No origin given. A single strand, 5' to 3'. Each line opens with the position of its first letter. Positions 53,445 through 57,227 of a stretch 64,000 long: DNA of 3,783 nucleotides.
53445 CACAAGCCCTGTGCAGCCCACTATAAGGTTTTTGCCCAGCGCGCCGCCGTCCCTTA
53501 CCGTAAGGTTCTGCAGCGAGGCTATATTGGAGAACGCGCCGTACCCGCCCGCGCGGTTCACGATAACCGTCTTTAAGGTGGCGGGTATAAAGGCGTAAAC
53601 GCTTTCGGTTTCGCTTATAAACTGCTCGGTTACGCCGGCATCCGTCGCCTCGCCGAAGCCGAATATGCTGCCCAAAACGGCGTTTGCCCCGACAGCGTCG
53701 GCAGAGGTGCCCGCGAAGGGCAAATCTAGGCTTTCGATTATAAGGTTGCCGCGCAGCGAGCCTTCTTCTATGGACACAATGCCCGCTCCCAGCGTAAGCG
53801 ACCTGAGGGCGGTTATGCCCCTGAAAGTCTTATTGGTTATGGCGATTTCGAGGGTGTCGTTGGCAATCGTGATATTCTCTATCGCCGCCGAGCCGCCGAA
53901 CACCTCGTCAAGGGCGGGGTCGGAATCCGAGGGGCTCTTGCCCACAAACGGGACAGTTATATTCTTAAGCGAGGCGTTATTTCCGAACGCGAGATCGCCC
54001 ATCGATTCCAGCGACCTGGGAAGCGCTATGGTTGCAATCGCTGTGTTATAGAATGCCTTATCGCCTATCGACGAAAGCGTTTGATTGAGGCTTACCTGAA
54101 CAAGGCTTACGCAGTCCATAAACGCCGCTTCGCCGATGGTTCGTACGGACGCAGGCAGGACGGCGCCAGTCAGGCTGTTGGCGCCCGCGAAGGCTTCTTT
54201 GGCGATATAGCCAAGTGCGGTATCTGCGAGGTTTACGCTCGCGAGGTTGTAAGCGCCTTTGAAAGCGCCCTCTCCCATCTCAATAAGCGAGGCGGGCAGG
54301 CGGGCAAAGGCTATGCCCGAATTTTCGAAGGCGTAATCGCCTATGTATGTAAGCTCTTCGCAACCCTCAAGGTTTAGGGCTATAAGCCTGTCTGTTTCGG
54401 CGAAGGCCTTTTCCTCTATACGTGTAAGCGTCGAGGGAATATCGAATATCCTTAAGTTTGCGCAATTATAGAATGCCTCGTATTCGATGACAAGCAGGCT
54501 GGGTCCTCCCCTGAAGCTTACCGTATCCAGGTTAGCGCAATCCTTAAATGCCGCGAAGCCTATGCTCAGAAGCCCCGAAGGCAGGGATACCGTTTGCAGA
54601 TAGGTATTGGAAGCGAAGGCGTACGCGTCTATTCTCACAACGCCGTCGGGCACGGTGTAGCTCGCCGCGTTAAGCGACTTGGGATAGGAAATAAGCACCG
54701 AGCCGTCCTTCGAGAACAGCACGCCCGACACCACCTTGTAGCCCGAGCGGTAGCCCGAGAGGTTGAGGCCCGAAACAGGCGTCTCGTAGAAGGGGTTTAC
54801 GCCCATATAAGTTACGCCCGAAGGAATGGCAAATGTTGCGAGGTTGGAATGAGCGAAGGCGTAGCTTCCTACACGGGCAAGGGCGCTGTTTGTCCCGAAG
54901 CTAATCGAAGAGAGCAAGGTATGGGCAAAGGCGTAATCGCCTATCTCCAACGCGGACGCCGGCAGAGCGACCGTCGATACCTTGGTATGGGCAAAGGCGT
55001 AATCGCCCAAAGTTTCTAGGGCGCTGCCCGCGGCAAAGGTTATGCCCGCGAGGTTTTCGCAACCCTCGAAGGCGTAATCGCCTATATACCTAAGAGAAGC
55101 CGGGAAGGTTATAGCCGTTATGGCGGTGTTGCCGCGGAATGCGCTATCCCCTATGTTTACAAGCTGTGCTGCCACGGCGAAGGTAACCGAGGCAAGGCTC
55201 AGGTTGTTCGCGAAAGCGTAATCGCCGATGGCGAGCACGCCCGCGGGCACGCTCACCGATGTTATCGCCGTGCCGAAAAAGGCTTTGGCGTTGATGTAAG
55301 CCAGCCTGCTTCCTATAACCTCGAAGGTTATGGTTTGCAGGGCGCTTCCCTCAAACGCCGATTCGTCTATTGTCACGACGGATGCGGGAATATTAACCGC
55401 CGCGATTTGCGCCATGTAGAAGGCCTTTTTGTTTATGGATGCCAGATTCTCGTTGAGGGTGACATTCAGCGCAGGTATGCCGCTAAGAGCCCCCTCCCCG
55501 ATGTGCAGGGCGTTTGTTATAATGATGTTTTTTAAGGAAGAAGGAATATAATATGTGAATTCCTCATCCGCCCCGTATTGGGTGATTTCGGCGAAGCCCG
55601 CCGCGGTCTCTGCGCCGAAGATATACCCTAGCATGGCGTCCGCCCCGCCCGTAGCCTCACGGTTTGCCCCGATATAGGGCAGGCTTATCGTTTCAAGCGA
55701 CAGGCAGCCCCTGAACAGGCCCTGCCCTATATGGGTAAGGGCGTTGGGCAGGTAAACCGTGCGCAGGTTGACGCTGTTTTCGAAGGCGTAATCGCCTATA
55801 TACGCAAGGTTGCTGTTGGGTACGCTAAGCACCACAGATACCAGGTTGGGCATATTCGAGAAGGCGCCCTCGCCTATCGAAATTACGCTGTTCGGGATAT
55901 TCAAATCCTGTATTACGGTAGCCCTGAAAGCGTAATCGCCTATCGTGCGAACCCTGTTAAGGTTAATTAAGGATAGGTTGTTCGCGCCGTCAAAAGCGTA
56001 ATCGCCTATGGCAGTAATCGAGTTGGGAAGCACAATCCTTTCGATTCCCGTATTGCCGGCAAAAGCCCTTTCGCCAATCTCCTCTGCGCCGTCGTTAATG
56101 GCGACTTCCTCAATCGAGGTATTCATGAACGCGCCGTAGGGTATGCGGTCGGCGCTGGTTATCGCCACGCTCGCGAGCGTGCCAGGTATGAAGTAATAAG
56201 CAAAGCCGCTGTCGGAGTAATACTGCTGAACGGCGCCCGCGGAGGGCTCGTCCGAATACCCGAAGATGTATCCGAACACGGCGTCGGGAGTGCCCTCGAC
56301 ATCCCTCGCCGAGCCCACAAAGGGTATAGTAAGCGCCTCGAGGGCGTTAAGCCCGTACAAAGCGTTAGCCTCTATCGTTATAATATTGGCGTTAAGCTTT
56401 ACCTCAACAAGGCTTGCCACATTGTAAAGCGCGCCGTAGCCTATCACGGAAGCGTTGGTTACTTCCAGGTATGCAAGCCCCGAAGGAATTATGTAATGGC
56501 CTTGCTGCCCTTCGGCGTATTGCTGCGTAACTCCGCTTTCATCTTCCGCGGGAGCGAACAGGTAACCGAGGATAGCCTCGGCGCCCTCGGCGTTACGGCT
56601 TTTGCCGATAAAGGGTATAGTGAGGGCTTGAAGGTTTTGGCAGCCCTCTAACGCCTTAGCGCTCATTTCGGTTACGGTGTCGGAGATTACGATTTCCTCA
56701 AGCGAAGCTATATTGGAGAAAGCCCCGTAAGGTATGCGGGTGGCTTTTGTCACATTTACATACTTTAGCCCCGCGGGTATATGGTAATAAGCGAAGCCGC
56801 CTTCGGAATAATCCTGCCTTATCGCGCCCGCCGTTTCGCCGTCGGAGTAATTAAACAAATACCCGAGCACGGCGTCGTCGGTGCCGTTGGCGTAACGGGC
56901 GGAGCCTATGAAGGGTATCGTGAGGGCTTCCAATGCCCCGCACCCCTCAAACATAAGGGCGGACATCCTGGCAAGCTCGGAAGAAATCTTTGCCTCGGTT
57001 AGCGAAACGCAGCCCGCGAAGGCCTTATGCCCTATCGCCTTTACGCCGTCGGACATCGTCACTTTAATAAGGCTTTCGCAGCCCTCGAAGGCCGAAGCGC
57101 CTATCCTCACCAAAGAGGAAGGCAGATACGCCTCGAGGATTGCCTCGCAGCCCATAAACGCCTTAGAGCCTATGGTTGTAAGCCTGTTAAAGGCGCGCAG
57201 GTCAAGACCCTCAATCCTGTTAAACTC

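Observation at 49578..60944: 11.4-kb giant LRR lipoprotein gene inserted inside the conserved rnc-smc-ftsY unit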

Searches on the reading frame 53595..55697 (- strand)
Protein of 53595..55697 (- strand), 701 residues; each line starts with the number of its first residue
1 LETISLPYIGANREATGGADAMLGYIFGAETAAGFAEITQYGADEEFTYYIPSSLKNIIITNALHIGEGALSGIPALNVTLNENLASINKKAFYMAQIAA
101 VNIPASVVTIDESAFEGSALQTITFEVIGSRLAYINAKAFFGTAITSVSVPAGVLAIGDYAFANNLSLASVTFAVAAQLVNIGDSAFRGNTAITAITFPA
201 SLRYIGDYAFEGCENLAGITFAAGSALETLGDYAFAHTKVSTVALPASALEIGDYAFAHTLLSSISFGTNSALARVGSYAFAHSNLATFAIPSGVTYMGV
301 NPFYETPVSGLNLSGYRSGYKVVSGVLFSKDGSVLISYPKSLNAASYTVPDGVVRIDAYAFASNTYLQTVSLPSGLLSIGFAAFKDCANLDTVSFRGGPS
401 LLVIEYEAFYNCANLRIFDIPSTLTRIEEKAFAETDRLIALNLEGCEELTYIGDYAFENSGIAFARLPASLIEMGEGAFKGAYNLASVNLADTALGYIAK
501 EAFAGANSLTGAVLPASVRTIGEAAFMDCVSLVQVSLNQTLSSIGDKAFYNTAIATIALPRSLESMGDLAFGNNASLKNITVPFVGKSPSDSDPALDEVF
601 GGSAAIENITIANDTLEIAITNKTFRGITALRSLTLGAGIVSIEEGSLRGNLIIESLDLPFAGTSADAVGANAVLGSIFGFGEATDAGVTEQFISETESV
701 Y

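Call 29: find_related_loci(query=A1, collection=genome_contigs, flank=10000)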
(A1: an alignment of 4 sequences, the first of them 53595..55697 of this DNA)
Query A1 (701 aa) in genome_contigs; peptide patterns used: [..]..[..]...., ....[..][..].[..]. (x = any residue, [..] = any of these).
164 stretches matched a pattern; 70 encode a relative of the query (tblastn E <= 1e-3); 70 distinct loci.
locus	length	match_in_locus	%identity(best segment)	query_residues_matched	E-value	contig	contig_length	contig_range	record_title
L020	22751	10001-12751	45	1-701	5e-166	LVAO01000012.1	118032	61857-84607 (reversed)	MAG: Clostridiales bacterium Firm_09 Firm_09_contig_12897, whole genome shotgun sequence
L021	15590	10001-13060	32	66-650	5e-56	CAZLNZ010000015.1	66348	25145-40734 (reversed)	MAG TPA_asm: uncultured Christensenellaceae bacterium isolate SRP225648_co1_198 genome assembly, contig: NODE_650_length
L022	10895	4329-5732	33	78-571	3e-48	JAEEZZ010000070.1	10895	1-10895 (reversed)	MAG: Oscillospiraceae bacterium isolate Tb.RUG.97 k141_4489342_flag=0_multi=114.8825_len=10895, whole genome shotgun seq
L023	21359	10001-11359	29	34-643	4e-45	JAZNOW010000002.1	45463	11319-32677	MAG: Clostridia bacterium isolate T1900044839_TS20190305.MAGScoT_cleanbin_000009 SGB_2933_k141_1120700, whole genome sho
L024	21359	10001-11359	29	34-643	7e-45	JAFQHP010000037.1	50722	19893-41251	MAG: Clostridia bacterium isolate RGIG1827 Goat_Cecum-5__c332940, whole genome shotgun sequence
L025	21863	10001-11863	28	32-583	7e-43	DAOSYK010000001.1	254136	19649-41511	MAG TPA_asm: Clostridia bacterium isolate AMR_MDS_2087 NODE_13_length_254136_cov_6.459200, whole genome shotgun sequence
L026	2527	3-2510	33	53-698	7e-43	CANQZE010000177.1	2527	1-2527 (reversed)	MAG: uncultured Clostridia bacterium isolate Lapin-018__bin48 genome assembly, contig: Lapin-018__NODE_53098_length_2527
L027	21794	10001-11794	27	128-649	1e-41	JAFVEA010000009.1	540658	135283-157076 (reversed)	MAG: Clostridia bacterium isolate RGIG5085 Roe_deer_Rumen.Co__c1549701, whole genome shotgun sequence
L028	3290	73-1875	27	1-700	2e-40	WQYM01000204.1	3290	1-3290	MAG: Bacillota bacterium isolate Emb289P3bin92 Ga0123356_10070034, whole genome shotgun sequence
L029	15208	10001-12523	28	66-660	5e-39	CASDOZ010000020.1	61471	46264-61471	uncultured Bacteroidales bacterium isolate B9_L1_334334_idba_bin.10 genome assembly, contig: B9_L1_334334_idba_bin.10.fa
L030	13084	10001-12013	29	51-673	1e-38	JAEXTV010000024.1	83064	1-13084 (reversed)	MAG: Bacillota bacterium isolate OH_HBrB_366 k127_71994, whole genome shotgun sequence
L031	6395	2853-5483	26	51-583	3e-38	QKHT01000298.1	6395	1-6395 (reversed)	MAG: Bacteroidetes bacterium isolate SZUA-561 scaffold_54452, whole genome shotgun sequence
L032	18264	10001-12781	27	45-660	8e-40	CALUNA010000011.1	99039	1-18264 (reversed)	MAG: uncultured Bacteroidales bacterium isolate BRZ_RB__bin65 genome assembly, contig: BRZ_RB__NODE_101_length_99039_cov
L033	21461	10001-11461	29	54-617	4e-37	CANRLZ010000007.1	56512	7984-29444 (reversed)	MAG: uncultured Oscillospiraceae bacterium isolate Lapin-011__bin27 genome assembly, contig: Lapin-011__NODE_429_length_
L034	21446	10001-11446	29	98-643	4e-37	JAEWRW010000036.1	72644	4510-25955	MAG: Bacillota bacterium isolate OH_SBrB_79 k127_79873, whole genome shotgun sequence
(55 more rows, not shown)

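Call 51: find_related_loci(query=A1, collection=metagenome_contigs, flank=10000)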
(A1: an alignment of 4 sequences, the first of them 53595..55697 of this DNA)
Query A1 (701 aa) in metagenome_contigs; peptide patterns used: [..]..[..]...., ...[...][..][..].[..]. (x = any residue, [..] = any of these).
110 stretches matched a pattern; 3 encode a relative of the query (tblastn E <= 1e-3); 3 distinct loci.
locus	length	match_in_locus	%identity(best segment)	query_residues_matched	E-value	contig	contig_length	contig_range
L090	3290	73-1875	27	1-700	4e-42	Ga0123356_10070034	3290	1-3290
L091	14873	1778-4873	25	59-685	1e-34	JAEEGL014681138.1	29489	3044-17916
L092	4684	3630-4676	22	1-680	8e-15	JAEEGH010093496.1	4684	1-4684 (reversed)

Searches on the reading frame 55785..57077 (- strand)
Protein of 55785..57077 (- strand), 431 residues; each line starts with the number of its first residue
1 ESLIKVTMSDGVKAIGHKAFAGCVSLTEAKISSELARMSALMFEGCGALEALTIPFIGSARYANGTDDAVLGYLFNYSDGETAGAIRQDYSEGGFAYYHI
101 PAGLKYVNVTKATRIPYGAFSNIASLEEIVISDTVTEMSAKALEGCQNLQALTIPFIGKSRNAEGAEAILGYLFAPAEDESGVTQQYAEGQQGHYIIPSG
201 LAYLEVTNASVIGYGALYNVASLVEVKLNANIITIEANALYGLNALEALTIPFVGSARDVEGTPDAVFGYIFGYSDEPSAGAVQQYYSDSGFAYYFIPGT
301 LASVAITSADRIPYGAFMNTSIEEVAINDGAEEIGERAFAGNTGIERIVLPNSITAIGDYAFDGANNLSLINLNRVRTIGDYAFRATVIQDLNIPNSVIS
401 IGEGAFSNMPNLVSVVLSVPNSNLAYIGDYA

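Call 47: predict_structure(protein=window:55785-57077:-)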
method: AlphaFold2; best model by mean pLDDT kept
length: 431 residues; sequences in the alignment: 1
mean_pLDDT: 64.4   pTM: 0.69
mean pLDDT of the five models: 64.4, 61.3, 60.0, 58.5, 39.0
residues with pLDDT >= 90: 7; 70-90: 187; 50-70: 123; < 50: 114
segments of 3 or more residues with pLDDT < 50: 58-73, 75-96, 158-194, 255-269, 272-294
pLDDT, mean of each block of 10 residues (from residue 1): 71 69 82 62 76 63 35 44 40 49 82 66 84 66 78 64 34 39 36 56 79 62 81 58 79 49 38 45 42 53 79 71 78 79 72 81 74 78 77 70 85 71 72 81
secondary structure, 60 per line:
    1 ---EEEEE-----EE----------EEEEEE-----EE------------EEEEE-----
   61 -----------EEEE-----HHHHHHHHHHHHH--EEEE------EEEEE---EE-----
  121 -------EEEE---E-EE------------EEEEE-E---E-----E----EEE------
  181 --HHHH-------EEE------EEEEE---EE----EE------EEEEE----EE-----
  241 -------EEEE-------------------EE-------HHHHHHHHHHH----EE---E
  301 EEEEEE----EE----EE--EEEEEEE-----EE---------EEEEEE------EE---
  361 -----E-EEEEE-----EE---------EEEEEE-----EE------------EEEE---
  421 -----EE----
elements in order: E4-8 E26-31 E51-55 E72-75 H81-93 E96-99 E106-110 E128-131 E151-155 E172-174 H183-186 E194-196 E203-207 E225-229 E248-251 H280-290 E300-306 E321-327 E344-349 E368-372 E389-394 E414-417

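Call 52: fold_search(model_id=the predicted structure, library=pdb)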
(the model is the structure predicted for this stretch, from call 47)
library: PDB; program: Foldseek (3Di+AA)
matches with E <= 10: 225; with E <= 0.001: 24
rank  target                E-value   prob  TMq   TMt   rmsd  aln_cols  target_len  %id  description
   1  4gt6                  1.2e-06  1.00  0.28  0.32  15.5       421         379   18  Crystal structure of a leucine rich cell surface protein (FAEPRAA2165_01021) from Faecalibacterium prausnitzii A2-165 at (released 2012-09-26)
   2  8xum_A                7.8e-06  1.00  0.28  0.19  13.2       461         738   14  Structure of LGR4 with RSPO2 (released 2025-01-15)
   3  4fs7                  8.5e-06  1.00  0.29  0.31  14.7       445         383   19  Crystal structure of a leucine-rich repeat protein (BACOVA_04585) from Bacteroides ovatus ATCC 8483 at 1.19 A resolution (released 2012-09-19)
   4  9uok_C                2.6e-05  1.00  0.28  0.27  13.1       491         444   13  Structure of the complex of LGR4_ECD with Norrin (released 2025-07-16)
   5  9khh_D                2.6e-05  1.00  0.28  0.19  13.1       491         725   13  Structure of the complex of LGR4 with Norrin (2:2) (released 2025-07-16)
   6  9khh_C                4.3e-05  1.00  0.27  0.19  13.2       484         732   13  Structure of the complex of LGR4 with Norrin (2:2) (released 2025-07-16)
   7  4ufr_A                7.4e-05  1.00  0.28  0.27  13.5       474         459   14  Structure of the ectodomain of LGR5 in complex with R-spondin-2 (Fu1Fu2) (released 2015-07-08)
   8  4kt1_A                1.2e-04  1.00  0.36  0.34  10.9       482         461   15  Complex of R-spondin 1 with LGR4 extracellular domain (released 2013-06-19)
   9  4li1_B                1.3e-04  1.00  0.32  0.33  12.6       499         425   15  Crystal Structures of Lgr4 and its complex with R-spondin1 (released 2013-08-07)
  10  2id5_C                1.5e-04  1.00  0.42  0.39   8.0       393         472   13  Crystal Structure of the Lingo-1 Ectodomain (released 2006-09-26)
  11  8xfs_A                1.9e-04  1.00  0.25  0.17  13.8       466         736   14  LGR4-RSPO2-ZNRF3 RING domain (1:2:2) (released 2024-12-04)
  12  8y69_A                2.4e-04  0.99  0.26  0.19  12.6       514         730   14  LGR4-RSPO2-ZNRF3 (2:2:2) (released 2024-12-04)
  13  4qxf_B                2.7e-04  1.00  0.34  0.46   7.9       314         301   17  crystal structure of human LGR4 and Rspo1 (released 2014-10-08)
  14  4u7l_A                2.9e-04  1.00  0.35  0.34  11.4       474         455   14  LRIG1 extracellular domain: Structure and Function Analysis (released 2015-04-08)
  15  3sb4_B                2.9e-04  1.00  0.20  0.26  18.1       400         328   14  Crystal structure of a leucine-rich repeat protein (BT_1240) from Bacteroides thetaiotaomicron VPI-5482 at 1.99 A reso (released 2011-06-22)
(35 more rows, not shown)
